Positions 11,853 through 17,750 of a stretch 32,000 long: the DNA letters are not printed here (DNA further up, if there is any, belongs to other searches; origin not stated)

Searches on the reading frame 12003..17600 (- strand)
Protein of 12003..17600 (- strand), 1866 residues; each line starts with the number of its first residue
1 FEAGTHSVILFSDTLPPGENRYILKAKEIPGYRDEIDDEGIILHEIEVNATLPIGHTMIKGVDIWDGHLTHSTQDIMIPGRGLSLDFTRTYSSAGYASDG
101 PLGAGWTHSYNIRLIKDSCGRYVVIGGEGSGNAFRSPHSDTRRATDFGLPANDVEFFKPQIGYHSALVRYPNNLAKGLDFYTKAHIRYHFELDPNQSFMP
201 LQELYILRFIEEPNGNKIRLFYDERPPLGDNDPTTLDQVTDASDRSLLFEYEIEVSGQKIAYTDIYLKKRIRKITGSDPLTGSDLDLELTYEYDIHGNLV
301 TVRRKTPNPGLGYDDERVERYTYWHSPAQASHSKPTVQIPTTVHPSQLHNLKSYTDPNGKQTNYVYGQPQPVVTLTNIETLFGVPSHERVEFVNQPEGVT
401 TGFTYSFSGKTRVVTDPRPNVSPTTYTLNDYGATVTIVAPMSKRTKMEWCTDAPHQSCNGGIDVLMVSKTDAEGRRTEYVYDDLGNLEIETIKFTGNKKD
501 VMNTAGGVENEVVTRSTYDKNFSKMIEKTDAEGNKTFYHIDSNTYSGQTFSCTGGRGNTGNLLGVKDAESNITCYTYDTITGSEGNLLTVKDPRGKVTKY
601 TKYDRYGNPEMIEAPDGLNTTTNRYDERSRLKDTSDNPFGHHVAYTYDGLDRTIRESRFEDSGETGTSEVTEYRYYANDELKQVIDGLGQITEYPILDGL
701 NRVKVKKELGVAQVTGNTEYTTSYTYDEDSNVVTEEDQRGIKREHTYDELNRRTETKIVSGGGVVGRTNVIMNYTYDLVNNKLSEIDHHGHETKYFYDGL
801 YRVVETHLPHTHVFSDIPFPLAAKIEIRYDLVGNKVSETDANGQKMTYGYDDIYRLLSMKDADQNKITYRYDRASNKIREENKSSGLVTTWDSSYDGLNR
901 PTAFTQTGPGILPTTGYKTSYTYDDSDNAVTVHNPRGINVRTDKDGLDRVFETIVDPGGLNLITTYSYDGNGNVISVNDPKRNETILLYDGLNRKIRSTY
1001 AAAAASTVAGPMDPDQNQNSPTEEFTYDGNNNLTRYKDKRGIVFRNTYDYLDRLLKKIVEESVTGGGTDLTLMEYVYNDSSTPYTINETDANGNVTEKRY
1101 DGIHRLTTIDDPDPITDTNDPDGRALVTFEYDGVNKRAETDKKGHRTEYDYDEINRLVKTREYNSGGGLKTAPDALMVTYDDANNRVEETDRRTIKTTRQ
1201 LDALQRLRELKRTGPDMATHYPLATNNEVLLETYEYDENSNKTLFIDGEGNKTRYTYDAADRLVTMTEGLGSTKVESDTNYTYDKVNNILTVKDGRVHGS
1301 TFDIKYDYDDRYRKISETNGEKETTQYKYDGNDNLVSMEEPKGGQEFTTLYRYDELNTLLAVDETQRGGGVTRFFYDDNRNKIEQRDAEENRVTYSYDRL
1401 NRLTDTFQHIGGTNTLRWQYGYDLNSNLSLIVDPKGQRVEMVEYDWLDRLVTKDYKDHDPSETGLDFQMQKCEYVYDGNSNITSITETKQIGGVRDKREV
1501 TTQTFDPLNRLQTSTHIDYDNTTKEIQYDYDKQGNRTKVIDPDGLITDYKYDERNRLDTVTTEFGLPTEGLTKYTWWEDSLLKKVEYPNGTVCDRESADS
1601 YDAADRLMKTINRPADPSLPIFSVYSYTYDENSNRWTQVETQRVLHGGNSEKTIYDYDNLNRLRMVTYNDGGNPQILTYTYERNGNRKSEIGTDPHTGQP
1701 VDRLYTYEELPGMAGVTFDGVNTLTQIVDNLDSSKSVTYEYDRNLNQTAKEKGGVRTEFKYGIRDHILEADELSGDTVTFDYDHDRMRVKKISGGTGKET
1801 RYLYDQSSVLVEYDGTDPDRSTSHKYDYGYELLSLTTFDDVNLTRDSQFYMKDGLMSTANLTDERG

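Call 54: search_protein_families(library=ncbifam, proteins=[window:12003-17600:-], max_evalue=0.01)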
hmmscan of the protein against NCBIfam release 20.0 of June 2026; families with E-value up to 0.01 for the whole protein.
window:12003-17600:- (1866 aa): 1 family
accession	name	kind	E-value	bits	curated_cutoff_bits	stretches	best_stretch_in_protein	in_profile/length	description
TIGR01643.1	YD_repeat_2x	repeat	3.1e-51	169.9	15.8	4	1308-1345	1-38/42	YD repeat-containing protein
